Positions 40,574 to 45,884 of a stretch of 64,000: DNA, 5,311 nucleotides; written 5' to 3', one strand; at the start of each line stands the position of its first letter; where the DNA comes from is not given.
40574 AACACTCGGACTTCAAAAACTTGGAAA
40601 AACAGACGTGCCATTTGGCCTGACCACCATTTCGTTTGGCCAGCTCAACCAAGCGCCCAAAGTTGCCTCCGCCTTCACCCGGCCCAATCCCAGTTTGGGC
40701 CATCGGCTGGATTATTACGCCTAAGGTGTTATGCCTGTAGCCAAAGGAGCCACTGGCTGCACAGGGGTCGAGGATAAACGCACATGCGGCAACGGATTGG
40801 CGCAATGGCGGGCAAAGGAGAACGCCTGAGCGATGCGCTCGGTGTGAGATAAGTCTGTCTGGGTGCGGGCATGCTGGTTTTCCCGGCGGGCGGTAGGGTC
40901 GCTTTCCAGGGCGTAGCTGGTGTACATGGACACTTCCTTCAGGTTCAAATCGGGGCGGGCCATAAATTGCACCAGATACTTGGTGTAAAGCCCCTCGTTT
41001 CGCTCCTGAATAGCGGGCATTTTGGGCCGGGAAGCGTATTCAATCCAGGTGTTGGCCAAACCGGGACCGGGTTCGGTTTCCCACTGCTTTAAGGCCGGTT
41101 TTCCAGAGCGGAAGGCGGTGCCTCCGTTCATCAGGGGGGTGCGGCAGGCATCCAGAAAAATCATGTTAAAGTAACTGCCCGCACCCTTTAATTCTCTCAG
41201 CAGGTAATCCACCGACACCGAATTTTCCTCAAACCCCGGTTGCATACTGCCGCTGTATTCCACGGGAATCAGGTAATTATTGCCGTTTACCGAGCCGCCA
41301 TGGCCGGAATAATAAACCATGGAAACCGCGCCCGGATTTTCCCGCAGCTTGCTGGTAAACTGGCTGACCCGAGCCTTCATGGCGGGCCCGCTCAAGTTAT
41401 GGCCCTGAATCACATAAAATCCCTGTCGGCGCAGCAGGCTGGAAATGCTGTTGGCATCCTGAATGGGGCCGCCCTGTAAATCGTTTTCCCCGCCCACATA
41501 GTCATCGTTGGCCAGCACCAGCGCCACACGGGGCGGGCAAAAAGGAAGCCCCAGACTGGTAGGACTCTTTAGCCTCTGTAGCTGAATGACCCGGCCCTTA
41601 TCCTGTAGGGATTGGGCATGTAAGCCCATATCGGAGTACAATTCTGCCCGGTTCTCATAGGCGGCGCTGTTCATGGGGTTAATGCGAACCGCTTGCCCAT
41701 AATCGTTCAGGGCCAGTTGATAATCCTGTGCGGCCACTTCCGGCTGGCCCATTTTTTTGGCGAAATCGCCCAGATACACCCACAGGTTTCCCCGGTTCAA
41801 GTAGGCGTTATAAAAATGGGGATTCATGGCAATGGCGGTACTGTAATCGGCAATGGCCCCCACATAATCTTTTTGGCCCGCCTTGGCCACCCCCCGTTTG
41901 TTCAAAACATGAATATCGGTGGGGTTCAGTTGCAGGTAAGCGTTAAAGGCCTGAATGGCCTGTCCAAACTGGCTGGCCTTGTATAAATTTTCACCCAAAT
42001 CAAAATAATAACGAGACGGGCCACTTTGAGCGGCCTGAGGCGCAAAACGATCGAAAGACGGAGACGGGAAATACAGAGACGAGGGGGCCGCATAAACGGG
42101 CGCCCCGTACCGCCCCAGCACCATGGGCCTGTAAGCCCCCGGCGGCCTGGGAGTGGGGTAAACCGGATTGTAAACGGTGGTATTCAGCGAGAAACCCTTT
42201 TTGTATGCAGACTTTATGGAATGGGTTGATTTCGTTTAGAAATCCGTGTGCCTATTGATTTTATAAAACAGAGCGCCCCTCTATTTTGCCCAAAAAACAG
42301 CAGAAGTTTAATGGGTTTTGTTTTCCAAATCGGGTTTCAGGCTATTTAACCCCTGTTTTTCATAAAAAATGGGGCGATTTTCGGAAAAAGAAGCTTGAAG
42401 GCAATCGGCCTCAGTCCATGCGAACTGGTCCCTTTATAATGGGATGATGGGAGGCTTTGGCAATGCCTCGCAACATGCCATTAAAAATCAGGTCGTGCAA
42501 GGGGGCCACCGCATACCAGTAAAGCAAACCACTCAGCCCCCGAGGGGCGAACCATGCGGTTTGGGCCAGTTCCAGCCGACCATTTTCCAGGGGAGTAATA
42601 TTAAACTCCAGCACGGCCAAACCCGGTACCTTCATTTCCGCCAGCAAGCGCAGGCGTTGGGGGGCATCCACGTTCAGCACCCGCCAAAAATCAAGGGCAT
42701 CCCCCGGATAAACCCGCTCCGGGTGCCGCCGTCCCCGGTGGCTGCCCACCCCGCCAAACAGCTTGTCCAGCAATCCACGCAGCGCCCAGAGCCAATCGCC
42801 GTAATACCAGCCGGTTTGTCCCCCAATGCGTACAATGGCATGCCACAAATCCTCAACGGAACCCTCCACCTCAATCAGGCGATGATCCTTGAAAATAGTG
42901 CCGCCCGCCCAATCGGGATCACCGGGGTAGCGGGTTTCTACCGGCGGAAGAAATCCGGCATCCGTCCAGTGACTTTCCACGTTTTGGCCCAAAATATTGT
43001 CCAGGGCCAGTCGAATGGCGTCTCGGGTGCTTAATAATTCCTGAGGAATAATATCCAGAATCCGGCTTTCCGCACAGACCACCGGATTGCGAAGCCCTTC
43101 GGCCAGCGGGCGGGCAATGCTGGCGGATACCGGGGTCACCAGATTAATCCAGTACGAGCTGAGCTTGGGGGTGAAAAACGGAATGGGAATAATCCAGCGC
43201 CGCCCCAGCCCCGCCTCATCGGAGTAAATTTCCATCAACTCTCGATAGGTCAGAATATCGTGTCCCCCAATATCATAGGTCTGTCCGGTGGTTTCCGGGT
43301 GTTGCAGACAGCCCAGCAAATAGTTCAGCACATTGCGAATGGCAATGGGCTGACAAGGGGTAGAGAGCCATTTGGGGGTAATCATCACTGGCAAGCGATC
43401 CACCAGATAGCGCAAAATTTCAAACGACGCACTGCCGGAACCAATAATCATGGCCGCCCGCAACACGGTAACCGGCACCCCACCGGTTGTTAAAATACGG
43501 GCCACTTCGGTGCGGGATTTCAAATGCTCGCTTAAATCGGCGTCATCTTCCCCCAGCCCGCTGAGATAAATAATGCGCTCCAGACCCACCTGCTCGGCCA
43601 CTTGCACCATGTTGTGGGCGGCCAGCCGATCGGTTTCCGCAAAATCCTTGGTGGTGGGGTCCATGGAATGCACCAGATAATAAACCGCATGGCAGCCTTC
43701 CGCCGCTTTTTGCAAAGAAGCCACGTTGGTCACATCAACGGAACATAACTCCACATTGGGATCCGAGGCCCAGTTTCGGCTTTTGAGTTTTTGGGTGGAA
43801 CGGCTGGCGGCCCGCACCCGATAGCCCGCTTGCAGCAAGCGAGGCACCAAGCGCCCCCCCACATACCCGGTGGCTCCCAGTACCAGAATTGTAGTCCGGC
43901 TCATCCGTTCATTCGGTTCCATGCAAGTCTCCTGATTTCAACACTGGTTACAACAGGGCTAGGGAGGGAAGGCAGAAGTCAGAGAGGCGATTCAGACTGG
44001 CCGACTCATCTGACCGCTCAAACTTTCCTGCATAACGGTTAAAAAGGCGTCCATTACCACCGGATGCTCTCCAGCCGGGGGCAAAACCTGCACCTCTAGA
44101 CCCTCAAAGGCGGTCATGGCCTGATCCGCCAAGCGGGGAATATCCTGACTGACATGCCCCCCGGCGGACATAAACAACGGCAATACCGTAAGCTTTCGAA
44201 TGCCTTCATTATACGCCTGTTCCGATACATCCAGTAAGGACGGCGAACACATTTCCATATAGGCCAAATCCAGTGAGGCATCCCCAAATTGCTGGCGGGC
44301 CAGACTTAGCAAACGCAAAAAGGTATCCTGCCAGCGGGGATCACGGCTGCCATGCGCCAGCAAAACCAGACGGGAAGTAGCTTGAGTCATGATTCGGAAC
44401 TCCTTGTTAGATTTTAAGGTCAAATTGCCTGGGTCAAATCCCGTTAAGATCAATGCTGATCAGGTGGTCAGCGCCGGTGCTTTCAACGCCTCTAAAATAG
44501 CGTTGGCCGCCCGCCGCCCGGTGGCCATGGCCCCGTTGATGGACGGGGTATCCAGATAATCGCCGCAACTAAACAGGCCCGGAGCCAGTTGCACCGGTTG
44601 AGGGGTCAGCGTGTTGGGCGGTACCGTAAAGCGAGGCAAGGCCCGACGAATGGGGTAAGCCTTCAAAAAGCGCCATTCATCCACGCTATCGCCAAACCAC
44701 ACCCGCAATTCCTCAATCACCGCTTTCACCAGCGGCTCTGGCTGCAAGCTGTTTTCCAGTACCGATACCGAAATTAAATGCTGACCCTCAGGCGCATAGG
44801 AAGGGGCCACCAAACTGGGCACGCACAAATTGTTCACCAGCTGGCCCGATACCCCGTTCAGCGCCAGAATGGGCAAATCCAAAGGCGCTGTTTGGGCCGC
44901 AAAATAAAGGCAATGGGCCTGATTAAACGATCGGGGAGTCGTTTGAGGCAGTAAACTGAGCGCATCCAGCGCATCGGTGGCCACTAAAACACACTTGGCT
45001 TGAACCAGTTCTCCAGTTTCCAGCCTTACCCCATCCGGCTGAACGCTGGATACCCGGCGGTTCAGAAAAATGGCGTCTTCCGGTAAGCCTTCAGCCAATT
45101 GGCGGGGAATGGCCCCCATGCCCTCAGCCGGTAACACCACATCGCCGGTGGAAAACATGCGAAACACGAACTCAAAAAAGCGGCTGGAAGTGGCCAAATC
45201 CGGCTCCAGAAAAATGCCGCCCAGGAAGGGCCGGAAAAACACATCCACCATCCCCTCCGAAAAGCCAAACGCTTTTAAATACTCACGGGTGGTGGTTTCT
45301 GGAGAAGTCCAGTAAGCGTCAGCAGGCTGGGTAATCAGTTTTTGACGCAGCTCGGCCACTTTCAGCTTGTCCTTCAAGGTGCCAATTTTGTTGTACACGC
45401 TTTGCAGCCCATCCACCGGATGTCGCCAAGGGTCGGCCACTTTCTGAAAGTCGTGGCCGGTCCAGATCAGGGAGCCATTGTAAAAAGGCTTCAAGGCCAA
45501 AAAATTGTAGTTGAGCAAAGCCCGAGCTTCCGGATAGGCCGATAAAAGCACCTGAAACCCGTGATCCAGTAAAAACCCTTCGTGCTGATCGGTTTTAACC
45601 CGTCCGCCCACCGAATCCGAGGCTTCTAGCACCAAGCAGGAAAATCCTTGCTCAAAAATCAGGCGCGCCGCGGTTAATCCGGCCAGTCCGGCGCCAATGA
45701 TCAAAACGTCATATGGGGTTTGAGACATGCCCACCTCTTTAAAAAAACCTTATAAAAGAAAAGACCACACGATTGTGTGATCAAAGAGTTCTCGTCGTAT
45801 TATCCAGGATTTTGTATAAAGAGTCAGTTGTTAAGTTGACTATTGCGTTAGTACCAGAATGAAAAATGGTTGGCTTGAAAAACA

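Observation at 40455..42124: TPR-orthocaspase with a convergent, 3'-abutting small ORF and ~540 bp of upstream non-coding DNA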

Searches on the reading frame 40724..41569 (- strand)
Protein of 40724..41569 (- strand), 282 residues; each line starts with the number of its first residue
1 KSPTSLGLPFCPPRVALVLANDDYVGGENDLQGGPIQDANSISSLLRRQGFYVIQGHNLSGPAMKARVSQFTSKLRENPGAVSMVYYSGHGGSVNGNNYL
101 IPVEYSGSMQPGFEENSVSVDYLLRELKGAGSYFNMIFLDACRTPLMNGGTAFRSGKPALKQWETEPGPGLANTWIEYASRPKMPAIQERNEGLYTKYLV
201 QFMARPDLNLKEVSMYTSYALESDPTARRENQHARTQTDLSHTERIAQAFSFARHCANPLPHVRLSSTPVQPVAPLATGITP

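Call 45: search_solved_structures(query=window:40724-41569:-, max_evalue=0.01, show_alignments=3)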
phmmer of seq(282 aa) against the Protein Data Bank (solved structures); distinct sequences matched with E-value up to 0.01: 10.
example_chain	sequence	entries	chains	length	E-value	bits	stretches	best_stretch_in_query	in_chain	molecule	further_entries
3v4o_A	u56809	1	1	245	3.9e-10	42.7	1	8-144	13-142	Mucosa-associated lymphoid tissue lymphoma translocation protein 1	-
3v55_A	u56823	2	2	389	7.5e-10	41.8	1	5-144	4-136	Mucosa-associated lymphoid tissue lymphoma translocation protein 1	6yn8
38go_A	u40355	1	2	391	8.9e-10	41.5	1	7-144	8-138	Mucosa-associated lymphoid tissue lymphoma translocation protein 1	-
6f7i_A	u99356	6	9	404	1.2e-09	41.1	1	8-144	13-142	Mucosa-associated lymphoid tissue lymphoma translocation protein 1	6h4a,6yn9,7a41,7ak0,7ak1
8v4x_A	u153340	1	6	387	1.2e-09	41.1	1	8-144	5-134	Mucosa-associated lymphoid tissue lymphoma translocation protein 1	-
9mkc_A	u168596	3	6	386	1.4e-09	40.9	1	9-144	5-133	Mucosa-associated lymphoid tissue lymphoma translocation protein 1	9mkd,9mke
3v4l_A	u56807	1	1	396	2.1e-09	40.4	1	6-144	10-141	Mucosa-associated lymphoid tissue lymphoma translocation protein 1 homolog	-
7pav_A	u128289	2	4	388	5.9e-09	38.8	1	13-144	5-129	Mucosa-associated lymphoid tissue lymphoma translocation protein 1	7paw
4i1p_A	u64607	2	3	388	6e-09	38.8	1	13-144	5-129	Mucosa-associated lymphoid tissue lymphoma translocation protein 1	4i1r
3uo8_B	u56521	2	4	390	6e-09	38.8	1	13-144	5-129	Mucosa-associated lymphoid tissue lymphoma translocation protein 1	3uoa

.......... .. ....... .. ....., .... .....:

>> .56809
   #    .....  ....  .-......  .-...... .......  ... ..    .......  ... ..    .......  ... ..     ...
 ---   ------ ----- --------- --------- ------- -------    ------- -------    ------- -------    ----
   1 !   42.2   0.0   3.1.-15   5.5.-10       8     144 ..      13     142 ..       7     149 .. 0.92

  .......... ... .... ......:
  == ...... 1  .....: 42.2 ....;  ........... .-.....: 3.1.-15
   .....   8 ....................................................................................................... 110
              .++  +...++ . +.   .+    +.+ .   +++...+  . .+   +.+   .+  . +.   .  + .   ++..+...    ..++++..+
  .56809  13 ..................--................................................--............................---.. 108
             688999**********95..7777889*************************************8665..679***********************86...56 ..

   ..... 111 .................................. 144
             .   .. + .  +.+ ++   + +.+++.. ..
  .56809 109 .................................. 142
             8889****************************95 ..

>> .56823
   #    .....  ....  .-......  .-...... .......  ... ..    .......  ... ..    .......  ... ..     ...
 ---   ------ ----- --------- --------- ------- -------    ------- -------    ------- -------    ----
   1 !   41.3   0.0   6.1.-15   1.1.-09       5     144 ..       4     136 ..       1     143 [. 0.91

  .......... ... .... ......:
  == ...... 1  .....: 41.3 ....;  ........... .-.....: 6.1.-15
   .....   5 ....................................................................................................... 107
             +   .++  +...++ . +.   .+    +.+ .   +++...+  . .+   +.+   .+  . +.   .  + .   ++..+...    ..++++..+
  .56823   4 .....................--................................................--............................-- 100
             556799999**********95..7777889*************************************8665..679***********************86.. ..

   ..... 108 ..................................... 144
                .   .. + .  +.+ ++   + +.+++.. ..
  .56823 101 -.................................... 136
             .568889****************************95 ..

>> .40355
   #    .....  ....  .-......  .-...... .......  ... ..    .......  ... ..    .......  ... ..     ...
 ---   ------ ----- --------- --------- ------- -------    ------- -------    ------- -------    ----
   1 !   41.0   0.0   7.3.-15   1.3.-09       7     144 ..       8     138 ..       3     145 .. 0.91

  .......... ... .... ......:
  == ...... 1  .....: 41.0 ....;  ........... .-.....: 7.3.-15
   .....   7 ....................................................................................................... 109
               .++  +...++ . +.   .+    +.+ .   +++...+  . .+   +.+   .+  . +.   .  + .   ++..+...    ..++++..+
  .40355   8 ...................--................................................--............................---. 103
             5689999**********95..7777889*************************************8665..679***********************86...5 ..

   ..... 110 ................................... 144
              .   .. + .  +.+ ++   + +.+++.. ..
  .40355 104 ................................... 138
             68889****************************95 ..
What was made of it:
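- D223 and D325 align with MALT1 D365 and D462 (call 45).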

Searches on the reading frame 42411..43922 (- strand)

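Call 3: search_protein_families(library=pfam, proteins=[window:42411-43922:-], max_evalue=0.01)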
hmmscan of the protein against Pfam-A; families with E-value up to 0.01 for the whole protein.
window:42411-43922:- (503 aa): 8 families
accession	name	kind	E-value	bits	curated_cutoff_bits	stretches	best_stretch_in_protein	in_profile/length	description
PF11066.14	DUF2867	-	2.8e-33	115.6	27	1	338-483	1-142/142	Protein of unknown function (DUF2867)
PF13460.12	NAD_binding_10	-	2.5e-19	70.3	27.2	1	16-158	1-145/184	NAD(P)H-binding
PF05368.20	NmrA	-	6.4e-19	69.1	27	1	10-238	3-235/298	NmrA-like family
PF01370.27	Epimerase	-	1.4e-13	51.3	20.9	1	12-121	1-114/240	NAD dependent epimerase/dehydratase family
PF01073.25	3Beta_HSD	-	3.3e-07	30.1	22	1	13-122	1-116/280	3-beta hydroxysteroid dehydrogenase/isomerase family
PF16363.11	GDP_Man_Dehyd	-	6.7e-06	26.2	27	1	13-115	1-119/332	GDP-mannose 4,6 dehydratase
PF00106.31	adh_short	-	0.0046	16.9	26.6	1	11-79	2-73/195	short chain dehydrogenase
PF04321.23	RmlD_sub_bind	-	0.0079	15.7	27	0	11-105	2-77/287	RmlD substrate binding domain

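Call 35: search_protein_families(library=padloc, proteins=[window:42411-43922:-], max_evalue=0.01)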
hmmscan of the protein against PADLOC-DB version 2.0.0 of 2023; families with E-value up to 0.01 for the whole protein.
window:42411-43922:- (503 aa): 0 families

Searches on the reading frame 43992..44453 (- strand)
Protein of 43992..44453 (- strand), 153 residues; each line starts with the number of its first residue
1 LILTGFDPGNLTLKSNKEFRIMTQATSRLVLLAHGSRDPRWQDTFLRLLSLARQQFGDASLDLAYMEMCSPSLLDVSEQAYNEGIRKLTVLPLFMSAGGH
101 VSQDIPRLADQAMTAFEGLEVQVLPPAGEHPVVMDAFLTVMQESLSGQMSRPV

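Call 34: search_protein_families(library=ncbifam, proteins=[window:43992-44453:-], max_evalue=0.001)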
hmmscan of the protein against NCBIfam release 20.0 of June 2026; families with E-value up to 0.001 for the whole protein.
window:43992-44453:- (153 aa): 4 families
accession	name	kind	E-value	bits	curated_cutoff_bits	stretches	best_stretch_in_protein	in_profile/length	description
NF033198.0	F430_CfbA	equivalog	9.3e-16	57.9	120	1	29-138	2-117/122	sirohydrochlorin nickelochelatase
NF002090.2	PRK00923.1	subfamily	1.4e-13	51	120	1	29-110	3-84/129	sirohydrochlorin nickelochelatase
NF004449.0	PRK05782.1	equivalog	4.5e-07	29.2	298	1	27-146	4-130/333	bifunctional sirohydrochlorin cobalt chelatase/precorrin-8X methylmutase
NF002671.0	PRK02395.1-3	equivalog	9.9e-06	25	258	1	26-131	133-240/262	hypothetical protein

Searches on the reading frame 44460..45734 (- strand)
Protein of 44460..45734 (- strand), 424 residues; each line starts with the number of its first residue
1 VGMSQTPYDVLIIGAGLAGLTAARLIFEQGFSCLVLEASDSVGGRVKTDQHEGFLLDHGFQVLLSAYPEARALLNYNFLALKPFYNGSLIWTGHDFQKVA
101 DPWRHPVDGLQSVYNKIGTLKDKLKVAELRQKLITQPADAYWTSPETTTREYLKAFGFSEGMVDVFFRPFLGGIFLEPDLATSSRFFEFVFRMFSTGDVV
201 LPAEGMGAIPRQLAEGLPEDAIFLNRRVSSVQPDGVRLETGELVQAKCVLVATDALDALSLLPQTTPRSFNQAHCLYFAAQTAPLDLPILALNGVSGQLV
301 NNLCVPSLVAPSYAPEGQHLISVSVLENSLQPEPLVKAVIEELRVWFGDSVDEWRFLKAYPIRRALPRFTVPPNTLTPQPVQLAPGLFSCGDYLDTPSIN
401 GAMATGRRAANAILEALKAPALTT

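Call 79: search_protein_families(library=pfam, proteins=[window:44460-45734:-], max_evalue=0.00001)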
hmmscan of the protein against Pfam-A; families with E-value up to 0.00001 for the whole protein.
window:44460-45734:- (424 aa): 4 families
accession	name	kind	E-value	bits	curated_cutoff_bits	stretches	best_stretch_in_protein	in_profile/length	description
PF01593.30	Amino_oxidase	-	7.8e-46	157.7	19.8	1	17-414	1-443/443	Flavin containing amine oxidoreductase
PF13450.12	NAD_binding_8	-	6.7e-16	58.8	21.9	1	12-76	1-67/68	NAD(P)-binding Rossmann-like domain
PF00890.30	FAD_binding_2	-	7.5e-07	29.1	20.4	1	9-44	1-36/414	FAD binding domain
PF01266.30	DAO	-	1.3e-06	28.7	27.9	0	9-43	1-35/353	FAD dependent oxidoreductase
